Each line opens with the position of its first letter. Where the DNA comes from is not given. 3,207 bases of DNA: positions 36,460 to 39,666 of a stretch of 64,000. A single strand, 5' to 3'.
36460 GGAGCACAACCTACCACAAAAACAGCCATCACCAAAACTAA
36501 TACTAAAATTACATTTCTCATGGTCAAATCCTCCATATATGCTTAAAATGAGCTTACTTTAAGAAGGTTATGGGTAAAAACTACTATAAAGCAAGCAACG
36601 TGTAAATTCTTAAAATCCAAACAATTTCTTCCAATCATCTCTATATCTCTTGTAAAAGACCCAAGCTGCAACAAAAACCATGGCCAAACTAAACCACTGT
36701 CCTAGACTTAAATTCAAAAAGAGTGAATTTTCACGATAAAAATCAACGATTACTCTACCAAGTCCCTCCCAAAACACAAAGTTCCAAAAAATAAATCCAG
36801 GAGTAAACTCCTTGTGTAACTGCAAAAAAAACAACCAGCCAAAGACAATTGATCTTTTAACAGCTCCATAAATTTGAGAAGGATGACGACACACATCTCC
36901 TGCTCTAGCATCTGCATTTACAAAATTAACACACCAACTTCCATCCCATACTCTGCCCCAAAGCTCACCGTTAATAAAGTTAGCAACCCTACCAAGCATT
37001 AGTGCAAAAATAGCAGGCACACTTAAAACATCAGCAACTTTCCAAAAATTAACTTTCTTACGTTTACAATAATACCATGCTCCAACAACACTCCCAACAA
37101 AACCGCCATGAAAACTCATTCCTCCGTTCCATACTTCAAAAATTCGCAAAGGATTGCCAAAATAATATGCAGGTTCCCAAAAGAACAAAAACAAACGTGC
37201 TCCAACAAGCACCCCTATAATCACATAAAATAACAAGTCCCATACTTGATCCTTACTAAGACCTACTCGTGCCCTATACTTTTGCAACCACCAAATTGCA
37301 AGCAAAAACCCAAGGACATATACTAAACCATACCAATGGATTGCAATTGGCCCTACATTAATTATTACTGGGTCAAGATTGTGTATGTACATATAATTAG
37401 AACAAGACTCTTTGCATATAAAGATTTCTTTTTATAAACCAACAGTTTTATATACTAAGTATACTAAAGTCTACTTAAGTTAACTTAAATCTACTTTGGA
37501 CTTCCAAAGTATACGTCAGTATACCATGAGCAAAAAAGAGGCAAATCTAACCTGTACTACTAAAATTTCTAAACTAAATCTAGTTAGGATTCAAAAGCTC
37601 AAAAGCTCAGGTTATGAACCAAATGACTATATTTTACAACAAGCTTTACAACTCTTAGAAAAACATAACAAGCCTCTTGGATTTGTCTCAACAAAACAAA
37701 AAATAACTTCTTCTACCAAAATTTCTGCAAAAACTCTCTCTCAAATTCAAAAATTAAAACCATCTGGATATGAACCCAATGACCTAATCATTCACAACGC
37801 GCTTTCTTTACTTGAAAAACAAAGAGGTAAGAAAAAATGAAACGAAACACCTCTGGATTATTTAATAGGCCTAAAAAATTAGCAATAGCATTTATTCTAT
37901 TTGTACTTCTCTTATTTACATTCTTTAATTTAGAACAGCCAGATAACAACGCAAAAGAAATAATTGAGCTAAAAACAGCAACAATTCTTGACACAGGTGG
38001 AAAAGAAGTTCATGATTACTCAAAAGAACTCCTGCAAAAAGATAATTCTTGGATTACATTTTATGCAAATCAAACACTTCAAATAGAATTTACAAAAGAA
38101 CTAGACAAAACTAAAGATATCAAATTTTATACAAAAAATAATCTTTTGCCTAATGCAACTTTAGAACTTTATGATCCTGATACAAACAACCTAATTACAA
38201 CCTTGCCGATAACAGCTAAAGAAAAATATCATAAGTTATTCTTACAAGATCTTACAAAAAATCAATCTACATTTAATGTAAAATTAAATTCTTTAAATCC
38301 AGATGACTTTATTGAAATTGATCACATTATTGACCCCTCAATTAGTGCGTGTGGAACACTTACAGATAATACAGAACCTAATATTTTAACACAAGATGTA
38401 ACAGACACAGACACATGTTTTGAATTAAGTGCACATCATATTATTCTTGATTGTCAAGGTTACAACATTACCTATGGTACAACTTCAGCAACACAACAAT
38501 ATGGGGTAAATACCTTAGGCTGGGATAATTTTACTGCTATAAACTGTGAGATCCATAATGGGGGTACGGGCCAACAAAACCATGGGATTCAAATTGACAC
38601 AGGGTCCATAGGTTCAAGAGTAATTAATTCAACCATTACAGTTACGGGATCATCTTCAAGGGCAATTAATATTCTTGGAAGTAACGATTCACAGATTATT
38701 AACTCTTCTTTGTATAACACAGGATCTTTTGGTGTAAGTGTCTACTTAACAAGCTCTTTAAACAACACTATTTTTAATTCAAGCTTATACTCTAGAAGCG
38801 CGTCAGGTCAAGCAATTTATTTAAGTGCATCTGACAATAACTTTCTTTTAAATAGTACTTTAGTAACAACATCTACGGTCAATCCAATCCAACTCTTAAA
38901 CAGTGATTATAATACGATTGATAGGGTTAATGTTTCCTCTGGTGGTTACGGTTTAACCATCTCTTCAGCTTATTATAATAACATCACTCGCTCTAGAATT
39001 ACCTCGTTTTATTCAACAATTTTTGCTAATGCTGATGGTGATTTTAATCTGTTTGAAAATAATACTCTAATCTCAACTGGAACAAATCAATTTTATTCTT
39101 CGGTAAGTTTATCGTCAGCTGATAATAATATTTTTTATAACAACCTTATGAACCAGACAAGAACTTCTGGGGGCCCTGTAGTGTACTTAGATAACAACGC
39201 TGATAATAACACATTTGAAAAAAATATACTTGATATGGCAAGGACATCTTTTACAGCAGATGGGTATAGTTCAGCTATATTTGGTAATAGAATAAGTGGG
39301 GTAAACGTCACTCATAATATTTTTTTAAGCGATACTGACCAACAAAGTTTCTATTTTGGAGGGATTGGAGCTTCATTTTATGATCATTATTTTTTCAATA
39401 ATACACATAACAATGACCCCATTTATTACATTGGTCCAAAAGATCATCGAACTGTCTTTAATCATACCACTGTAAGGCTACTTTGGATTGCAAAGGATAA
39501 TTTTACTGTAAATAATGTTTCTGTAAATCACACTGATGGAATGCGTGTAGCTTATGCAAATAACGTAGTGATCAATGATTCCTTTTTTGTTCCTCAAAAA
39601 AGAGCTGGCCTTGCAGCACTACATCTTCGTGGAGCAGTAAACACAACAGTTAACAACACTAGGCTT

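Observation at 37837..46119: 2760-aa giant surface protein with hyper-glycosylation sequons, Ig-like module array, Cys-knot stalk and a 400-aa cytoplasmic coiled-coil tail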

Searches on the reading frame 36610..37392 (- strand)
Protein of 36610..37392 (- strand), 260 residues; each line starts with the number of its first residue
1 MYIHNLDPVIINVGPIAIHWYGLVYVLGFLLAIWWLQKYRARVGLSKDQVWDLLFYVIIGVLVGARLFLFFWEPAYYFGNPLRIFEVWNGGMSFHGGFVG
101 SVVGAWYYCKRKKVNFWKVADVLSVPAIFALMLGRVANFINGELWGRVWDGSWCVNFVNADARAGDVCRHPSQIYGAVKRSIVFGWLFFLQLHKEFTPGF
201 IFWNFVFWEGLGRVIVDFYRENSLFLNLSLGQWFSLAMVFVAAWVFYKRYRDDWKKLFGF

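Call 9: search_protein_families(library=pfam, proteins=[window:36610-37392:-], max_evalue=0.01)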
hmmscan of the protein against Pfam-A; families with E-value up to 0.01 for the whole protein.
window:36610-37392:- (260 aa): 1 family
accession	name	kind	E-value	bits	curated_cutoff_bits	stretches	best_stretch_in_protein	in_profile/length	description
PF01790.23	LGT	-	2.6e-66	223.8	24.9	1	8-247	1-239/240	Prolipoprotein diacylglyceryl transferase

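Call 70: search_protein_families(library=ncbifam, proteins=[window:36610-37392:-], max_evalue=0.01)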
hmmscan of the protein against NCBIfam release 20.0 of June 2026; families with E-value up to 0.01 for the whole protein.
window:36610-37392:- (260 aa): 7 families
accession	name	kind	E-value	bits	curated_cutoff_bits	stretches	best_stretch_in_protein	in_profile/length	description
TIGR00544.1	lgt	equivalog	4.6e-53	180.4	118.9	1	5-255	9-277/280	prolipoprotein diacylglyceryl transferase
NF000784.0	PRK00052.4-5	subfamily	4.1e-38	131.2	409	2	6-148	1-144/298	prolipoprotein diacylglyceryl transferase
NF000779.0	PRK00052.3-5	equivalog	2.5e-31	109.4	405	1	1-238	1-225/257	prolipoprotein diacylglyceryl transferase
NF000778.0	PRK00052.3-4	equivalog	2.6e-29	102.6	334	1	9-246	4-241/252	prolipoprotein diacylglyceryl transferase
NF000775.0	PRK00052.2-5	equivalog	6.9e-20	71.5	428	1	15-242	19-270/288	prolipoprotein diacylglyceryl transferase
NF009611.0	PRK13108.1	equivalog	1.5e-13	50.5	636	1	11-165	16-174/476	prolipoprotein diacylglyceryl transferase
NF000780.0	PRK00052.4-1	equivalog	0.0034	16.6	547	1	19-226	31-252/327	prolipoprotein diacylglyceryl transferase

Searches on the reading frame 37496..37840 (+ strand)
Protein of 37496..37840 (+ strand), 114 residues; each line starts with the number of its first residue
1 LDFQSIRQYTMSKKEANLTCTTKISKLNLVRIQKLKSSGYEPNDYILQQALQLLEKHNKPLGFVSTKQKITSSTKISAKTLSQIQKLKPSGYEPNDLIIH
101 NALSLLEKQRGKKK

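Call 9: search_protein_families(library=pfam, proteins=[window:37496-37840:+], max_evalue=0.01)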
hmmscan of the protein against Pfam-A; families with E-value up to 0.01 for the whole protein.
window:37496-37840:+ (114 aa): 2 families
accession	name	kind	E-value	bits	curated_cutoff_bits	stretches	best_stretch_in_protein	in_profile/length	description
PF18026.6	Exog_C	-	0.00022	21.5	29.5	0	27-48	24-44/49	Endo/exonuclease (EXOG) C-terminal domain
PF11861.13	DUF3381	-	0.0049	17.1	25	0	33-78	4-51/163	Ribosomal RNA methyltransferase Spb1, DUF3381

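Call 43: search_protein_families(library=pfam, proteins=[window:37526-37840:+], max_evalue=0.01)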
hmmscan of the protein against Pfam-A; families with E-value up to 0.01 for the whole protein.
window:37526-37840:+ (104 aa): 2 families
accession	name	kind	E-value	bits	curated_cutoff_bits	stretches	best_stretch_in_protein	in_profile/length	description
PF18026.6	Exog_C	-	0.00023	21.5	29.5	0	22-38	28-44/49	Endo/exonuclease (EXOG) C-terminal domain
PF11861.13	DUF3381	-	0.0038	17.5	25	0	23-68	4-51/163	Ribosomal RNA methyltransferase Spb1, DUF3381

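Call 70: search_protein_families(library=ncbifam, proteins=[window:37526-37840:+], max_evalue=0.01)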
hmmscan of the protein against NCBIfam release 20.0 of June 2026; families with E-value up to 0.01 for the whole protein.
window:37526-37840:+ (104 aa): 0 families

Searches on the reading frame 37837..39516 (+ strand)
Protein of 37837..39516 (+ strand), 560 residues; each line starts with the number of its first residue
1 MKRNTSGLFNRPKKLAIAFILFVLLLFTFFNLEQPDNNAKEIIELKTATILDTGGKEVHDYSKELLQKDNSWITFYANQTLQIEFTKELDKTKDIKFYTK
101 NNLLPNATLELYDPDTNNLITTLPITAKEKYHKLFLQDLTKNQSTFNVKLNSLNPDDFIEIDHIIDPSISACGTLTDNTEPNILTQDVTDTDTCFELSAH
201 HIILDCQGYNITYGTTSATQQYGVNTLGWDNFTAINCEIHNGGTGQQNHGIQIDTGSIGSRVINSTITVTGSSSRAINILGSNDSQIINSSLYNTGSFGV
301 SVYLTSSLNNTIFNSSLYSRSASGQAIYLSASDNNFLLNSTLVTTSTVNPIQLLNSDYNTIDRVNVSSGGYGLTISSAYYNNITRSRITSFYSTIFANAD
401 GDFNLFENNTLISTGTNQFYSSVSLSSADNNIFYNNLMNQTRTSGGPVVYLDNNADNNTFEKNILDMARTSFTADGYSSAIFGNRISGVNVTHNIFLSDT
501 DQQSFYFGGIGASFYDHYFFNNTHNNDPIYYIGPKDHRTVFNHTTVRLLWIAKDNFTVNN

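Call 27: find_homologous_proteins(query=window:37837-39516:+)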
Query window:37837-39516:+ (560 aa): 3 proteins with E <= 0.001 among 8000 candidates.
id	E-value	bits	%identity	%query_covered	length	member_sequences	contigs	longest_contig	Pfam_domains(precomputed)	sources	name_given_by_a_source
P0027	2.1e-17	81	32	48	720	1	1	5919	PF13229.13,PF05048.20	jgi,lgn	jgi:hypothetical protein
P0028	1.5e-10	59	29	54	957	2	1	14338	PF13229.13,PF05048.20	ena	-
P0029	1.3e-8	52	31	41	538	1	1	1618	PF13229.13,PF05048.20,PF24725.2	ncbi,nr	ncbi:MAG: hypothetical protein KAR23_01480, partial [Candidatus Aenigmarchaeota archaeon]|nr:hypothe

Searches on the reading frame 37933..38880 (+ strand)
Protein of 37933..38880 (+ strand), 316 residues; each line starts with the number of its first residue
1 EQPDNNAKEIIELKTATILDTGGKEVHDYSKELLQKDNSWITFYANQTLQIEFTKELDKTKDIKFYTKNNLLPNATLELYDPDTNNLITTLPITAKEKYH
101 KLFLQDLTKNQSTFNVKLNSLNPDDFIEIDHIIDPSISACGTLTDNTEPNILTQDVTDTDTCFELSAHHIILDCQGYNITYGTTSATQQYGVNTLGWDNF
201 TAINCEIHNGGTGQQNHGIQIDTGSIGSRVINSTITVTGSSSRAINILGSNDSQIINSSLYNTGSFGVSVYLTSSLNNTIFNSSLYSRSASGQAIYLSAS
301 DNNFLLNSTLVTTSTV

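Call 60: predict_structure(alignment_id=A4)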
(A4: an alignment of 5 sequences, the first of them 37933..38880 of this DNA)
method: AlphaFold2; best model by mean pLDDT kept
length: 316 residues; sequences in the alignment: 5
mean_pLDDT: 72.3   pTM: 0.62
mean pLDDT of the five models: 72.3, 71.3, 70.8, 70.5, 70.5
residues with pLDDT >= 90: 69; 70-90: 130; 50-70: 62; < 50: 55
segments of 3 or more residues with pLDDT < 50: 1-15, 22-40, 58-62, 130-135
pLDDT, mean of each block of 10 residues (from residue 1): 27 50 40 36 68 52 52 71 75 59 50 71 61 59 72 85 86 87 84 87 90 88 87 90 93 88 89 91 84 89 87 64
secondary structure, 60 per line:
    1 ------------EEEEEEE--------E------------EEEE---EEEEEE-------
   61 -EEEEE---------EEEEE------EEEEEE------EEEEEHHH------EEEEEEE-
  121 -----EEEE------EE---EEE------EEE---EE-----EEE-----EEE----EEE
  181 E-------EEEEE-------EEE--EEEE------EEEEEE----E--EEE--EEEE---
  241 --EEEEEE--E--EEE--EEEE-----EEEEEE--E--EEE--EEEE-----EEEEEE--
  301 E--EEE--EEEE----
elements in order: E13-19 E41-44 E48-53 E62-66 E76-80 E87-92 E99-103 E113-119 E126-129 E141-143 E150-152 E163-165 E171-173 E178-181 E189-193 E201-203 E206-209 E216-221 E229-231 E234-237 E243-248 E254-256 E259-262 E268-273 E279-281 E284-287 E293-298 E304-306 E309-312

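Call 62: fold_search(model_id=the predicted structure, library=pdb)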
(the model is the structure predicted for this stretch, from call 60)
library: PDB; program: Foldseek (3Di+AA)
matches with E <= 10: 1108; with E <= 0.001: 8
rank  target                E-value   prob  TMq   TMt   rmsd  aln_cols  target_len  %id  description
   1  6k0q_A                6.0e-05  0.95  0.20  0.13  17.7       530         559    9  Catalytic domain of GH87 alpha-1,3-glucanase D1068A in complex with nigerose (released 2019-12-25)
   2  6k0m                  8.6e-05  0.84  0.18  0.12  18.2       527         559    9  Catalytic domain of GH87 alpha-1,3-glucanase from Paenibacillus glycanilyticus FH11 (released 2019-12-25)
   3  6k0s_A                1.0e-04  0.94  0.20  0.13  18.0       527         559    8  Catalytic domain of GH87 alpha-1,3-glucanase D1069A in complex with nigerose (released 2019-12-25)
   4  6k0p_A                1.4e-04  0.92  0.20  0.13  17.8       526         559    8  Catalytic domain of GH87 alpha-1,3-glucanase D1045A in complex with nigerose (released 2019-12-25)
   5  6k0v_A                1.9e-04  0.96  0.22  0.14  17.1       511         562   10  Catalytic domain of GH87 alpha-1,3-glucanase D1069A in complex with tetrasaccharides (released 2019-12-25)
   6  7vul_A                2.9e-04  0.69  0.18  0.12  16.2       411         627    9  Structure of Klebsiella Phage P560 depolymerase (released 2022-11-16)
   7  7c7d_A                3.3e-04  0.90  0.22  0.15  19.1       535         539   10  Crystal structure of the catalytic unit of thermostable GH87 alpha-1,3-glucanase from Streptomyces thermodiastaticus s (released 2020-11-11)
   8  9i4f_A                6.1e-04  0.95  0.21  0.12  17.2       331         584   10  Blood Type B-converting alpha-1,3-galactosidase PpaGal from Pedobacter panaciterrae in its apo form (released 2025-03-12)
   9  9beu_B                1.0e-03  0.33  0.16  0.11  18.5       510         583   10  Structure of GH110B in complex with a lambda-carrageenan oligosaccharide (released 2025-08-27)
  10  4mxn_A                1.1e-03  1.00  0.26  0.35  10.7       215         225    8  Crystal structure of a putative glycosyl hydrolase (PARMER_00599) from Parabacteroides merdae ATCC 43184 at 1.95 A res (released 2013-10-23)
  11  7jwf_B                1.2e-03  0.60  0.19  0.13  19.5       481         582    9  Crystal structure of PdGH110B D344N in complex with alpha-(1,3)-galactobiose (released 2020-11-04)
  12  2pyg_B                1.5e-03  1.00  0.29  0.25   9.9       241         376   13  Azotobacter vinelandii Mannuronan C-5 epimerase AlgE4 A-module (released 2008-05-27)
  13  7w1c_C                2.1e-03  0.84  0.24  0.14  15.9       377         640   11  Crystal structure of Klebsiella pneumoniae K1 capsule-specific polysaccharide lyase in a P1 crystal form (released 2022-05-18)
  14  4ru4_B                2.3e-03  0.89  0.24  0.14  16.6       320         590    9  Crystal structure of the tailspike protein gp49 from Pseudomonas phage LKA1 (released 2015-11-18)
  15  6f7k_A                2.3e-03  0.77  0.20  0.13  11.7       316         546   11  Crystal structure of Dettilon tailspike protein (gp208) (released 2018-12-19)
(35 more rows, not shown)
